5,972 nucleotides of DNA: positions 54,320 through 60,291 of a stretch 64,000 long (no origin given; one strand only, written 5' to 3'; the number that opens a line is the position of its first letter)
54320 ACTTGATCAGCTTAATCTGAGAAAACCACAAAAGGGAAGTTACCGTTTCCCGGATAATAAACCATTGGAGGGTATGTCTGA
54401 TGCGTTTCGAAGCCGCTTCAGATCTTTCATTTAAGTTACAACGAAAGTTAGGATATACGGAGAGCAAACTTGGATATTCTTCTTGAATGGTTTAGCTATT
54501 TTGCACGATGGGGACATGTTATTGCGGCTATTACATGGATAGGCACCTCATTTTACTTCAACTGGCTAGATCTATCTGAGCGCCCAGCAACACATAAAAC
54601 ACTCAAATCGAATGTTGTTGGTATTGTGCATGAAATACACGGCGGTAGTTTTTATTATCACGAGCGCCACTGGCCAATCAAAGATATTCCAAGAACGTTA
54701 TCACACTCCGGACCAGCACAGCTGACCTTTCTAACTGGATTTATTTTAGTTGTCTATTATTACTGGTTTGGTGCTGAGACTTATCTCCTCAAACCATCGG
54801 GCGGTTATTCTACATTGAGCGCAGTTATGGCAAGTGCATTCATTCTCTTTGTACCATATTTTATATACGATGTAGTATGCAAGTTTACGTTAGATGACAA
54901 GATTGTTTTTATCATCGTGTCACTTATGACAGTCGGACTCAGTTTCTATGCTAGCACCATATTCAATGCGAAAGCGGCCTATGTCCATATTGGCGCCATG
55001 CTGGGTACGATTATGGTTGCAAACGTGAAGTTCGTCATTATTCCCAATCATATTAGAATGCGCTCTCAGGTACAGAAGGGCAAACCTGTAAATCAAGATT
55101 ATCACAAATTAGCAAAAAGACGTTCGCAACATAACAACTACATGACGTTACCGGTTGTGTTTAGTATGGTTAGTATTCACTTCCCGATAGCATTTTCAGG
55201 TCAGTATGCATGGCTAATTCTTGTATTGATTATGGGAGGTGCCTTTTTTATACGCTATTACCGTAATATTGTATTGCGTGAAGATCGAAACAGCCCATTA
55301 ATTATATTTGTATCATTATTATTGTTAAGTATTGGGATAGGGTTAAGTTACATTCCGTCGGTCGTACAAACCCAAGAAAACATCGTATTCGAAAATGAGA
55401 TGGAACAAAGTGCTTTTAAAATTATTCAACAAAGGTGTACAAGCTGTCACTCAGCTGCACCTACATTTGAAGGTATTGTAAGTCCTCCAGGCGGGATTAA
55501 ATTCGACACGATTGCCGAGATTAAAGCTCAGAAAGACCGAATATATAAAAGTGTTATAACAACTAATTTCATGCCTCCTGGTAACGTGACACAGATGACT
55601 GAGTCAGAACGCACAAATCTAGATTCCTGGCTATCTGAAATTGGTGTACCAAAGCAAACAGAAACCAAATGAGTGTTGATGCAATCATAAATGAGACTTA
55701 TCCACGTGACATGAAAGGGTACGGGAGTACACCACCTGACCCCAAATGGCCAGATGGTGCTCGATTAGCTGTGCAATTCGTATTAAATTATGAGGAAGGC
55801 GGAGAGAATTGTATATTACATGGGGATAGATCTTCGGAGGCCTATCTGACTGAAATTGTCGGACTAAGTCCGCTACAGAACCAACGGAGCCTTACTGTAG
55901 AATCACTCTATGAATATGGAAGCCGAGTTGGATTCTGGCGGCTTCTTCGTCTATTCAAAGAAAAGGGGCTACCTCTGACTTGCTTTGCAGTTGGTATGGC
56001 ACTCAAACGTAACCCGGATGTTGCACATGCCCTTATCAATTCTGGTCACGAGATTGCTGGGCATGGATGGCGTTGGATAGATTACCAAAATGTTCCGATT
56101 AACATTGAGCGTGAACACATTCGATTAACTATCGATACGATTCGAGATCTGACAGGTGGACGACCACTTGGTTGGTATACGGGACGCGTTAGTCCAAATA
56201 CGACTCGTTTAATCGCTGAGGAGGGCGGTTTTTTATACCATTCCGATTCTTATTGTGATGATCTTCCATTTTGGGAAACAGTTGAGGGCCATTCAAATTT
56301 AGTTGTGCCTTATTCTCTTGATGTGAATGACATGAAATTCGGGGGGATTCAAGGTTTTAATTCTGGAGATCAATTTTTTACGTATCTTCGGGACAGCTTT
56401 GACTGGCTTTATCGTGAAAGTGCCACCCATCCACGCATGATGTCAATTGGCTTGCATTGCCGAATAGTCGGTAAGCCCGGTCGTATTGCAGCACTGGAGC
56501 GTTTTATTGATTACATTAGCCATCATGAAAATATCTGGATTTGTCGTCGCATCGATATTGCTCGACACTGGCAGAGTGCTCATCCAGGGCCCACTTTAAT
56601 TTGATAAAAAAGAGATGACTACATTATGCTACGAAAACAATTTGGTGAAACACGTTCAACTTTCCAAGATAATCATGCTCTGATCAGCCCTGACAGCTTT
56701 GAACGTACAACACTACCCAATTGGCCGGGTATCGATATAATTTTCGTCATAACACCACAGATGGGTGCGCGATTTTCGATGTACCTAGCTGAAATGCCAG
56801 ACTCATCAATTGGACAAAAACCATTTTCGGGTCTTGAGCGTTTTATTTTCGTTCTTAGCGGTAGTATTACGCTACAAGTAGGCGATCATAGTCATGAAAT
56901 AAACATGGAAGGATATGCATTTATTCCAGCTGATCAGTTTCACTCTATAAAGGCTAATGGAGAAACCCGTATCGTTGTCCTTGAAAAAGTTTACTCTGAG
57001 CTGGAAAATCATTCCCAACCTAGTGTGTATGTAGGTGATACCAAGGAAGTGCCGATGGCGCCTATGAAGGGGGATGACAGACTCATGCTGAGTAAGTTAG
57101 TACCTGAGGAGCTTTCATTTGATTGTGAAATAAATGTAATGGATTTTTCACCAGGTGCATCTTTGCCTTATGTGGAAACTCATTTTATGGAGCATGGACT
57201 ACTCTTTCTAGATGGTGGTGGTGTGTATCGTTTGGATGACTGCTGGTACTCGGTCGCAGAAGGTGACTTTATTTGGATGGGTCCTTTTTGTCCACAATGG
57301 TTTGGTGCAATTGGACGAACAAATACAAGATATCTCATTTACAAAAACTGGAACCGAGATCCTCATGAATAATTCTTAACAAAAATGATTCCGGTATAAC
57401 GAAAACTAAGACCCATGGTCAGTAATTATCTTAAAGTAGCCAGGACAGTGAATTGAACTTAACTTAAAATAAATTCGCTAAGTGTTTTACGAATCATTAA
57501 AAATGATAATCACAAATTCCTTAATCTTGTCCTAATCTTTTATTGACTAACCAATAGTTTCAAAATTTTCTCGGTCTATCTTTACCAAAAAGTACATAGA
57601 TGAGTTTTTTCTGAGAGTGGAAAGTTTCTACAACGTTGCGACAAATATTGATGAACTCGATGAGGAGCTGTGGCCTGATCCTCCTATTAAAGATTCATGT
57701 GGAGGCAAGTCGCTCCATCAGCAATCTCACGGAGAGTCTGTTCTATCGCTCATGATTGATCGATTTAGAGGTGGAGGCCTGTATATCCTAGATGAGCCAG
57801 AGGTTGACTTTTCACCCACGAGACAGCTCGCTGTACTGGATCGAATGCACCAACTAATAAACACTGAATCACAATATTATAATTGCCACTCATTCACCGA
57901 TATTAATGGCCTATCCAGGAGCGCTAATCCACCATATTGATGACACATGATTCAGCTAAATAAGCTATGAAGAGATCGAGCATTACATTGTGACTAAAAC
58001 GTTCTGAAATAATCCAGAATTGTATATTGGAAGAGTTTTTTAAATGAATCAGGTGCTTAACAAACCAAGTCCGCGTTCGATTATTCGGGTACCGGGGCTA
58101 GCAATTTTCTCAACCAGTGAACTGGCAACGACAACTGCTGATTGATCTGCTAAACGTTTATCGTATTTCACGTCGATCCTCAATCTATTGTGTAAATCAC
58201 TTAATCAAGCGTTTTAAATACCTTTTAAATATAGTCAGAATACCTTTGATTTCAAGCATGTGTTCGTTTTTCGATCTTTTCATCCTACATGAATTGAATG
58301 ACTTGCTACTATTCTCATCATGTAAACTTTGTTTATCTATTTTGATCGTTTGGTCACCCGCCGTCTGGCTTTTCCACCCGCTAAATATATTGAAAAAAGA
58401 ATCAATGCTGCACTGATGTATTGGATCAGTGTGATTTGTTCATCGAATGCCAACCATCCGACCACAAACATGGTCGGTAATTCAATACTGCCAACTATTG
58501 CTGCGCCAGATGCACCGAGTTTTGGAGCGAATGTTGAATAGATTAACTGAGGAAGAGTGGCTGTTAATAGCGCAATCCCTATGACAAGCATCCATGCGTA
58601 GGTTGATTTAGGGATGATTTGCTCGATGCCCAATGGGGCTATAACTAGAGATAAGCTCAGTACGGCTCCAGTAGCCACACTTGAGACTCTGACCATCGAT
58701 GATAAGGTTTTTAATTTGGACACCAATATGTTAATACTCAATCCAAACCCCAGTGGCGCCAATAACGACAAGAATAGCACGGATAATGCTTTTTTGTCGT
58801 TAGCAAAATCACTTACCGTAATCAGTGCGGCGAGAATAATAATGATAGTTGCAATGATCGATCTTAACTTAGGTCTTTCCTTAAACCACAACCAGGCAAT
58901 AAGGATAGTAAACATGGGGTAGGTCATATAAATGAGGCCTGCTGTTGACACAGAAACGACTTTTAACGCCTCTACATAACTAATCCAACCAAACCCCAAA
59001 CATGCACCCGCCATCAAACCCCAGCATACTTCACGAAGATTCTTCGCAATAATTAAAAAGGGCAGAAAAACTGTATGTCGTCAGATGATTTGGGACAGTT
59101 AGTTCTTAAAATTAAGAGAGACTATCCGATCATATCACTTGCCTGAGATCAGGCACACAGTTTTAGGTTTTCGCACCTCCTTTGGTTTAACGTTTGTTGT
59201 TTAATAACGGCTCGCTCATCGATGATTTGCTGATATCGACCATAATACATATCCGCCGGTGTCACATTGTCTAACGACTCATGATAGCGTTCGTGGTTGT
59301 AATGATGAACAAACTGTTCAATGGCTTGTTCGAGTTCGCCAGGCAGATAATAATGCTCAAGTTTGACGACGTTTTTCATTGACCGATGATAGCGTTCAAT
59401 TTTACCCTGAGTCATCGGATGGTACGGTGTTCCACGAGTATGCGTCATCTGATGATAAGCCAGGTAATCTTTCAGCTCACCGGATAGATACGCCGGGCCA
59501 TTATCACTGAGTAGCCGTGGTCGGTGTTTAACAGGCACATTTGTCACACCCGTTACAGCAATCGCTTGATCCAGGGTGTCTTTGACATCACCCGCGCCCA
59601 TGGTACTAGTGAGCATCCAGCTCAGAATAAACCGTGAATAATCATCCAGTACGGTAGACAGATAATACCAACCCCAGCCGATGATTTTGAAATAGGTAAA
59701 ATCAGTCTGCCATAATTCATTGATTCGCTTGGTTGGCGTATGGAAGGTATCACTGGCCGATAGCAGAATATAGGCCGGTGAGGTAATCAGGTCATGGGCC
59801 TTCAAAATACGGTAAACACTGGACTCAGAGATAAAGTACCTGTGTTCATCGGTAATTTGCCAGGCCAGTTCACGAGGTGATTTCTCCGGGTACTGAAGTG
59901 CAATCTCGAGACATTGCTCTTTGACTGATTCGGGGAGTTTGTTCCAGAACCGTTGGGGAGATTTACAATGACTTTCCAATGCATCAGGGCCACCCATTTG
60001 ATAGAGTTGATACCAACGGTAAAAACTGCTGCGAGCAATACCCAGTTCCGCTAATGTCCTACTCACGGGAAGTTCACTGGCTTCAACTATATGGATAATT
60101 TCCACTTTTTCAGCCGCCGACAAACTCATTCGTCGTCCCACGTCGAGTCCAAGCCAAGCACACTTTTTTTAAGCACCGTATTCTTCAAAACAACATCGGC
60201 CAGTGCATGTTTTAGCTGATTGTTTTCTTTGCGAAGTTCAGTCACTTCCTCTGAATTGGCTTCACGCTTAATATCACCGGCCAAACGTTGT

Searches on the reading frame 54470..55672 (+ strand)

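Call 55: search_protein_families(library=pfam, proteins=[window:54470-55672:+], max_evalue=0.0001)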
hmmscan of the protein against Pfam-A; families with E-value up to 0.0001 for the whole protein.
window:54470-55672:+ (400 aa): 1 family
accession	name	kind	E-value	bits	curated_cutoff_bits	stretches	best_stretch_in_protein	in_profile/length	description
PF06181.16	Urate_ox_N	-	2.5e-76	257.4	26.9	1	3-286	2-288/295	Urate oxidase N-terminal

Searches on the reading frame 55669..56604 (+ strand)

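Call 55: search_protein_families(library=pfam, proteins=[window:55669-56604:+], max_evalue=0.0001)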
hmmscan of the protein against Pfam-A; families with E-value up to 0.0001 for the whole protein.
window:55669-56604:+ (311 aa): 1 family
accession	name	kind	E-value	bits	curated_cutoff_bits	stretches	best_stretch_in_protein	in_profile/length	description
PF01522.26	Polysacc_deac_1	-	1.3e-12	48.2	23.1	1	78-169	10-101/124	Polysaccharide deacetylase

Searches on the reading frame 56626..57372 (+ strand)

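Call 55: search_protein_families(library=pfam, proteins=[window:56626-57372:+], max_evalue=0.0001)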
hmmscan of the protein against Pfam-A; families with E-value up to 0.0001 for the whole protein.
window:56626-57372:+ (248 aa): 1 family
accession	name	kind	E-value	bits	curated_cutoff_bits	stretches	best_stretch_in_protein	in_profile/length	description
PF07883.17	Cupin_2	-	3.2e-13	49.6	27.2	1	72-119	20-67/70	Cupin domain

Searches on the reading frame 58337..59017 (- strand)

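Call 55: search_protein_families(library=pfam, proteins=[window:58337-59017:-], max_evalue=0.0001)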
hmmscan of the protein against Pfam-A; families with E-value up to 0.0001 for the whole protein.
window:58337-59017:- (226 aa): 1 family
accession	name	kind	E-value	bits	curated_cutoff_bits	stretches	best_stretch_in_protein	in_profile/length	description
PF00892.27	EamA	-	7.6e-19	68.8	28.2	2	7-68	73-134/135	EamA-like transporter family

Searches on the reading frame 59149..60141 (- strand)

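Call 55: search_protein_families(library=pfam, proteins=[window:59149-60141:-], max_evalue=0.0001)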
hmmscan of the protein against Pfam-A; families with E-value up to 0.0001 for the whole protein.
window:59149-60141:- (330 aa): 6 families
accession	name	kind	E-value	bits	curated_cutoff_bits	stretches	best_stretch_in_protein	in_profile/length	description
PF00665.32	rve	-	2.8e-24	85.8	32.6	1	139-242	3-102/102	Integrase core domain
PF13683.12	rve_3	-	1.2e-13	51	26.5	1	231-295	2-67/67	Integrase core domain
PF13565.12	HTH_32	-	2.8e-12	47.4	33.7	1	40-113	2-73/73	Homeodomain-like domain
PF13384.12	HTH_23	-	7.5e-08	32.4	24.6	1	8-55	3-49/50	Homeodomain-like domain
PF13551.12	HTH_29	-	5e-06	27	28.1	0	24-71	12-60/64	Winged helix-turn helix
PF13518.12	HTH_28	-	5.4e-06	26.8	25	1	25-56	14-45/52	Helix-turn-helix domain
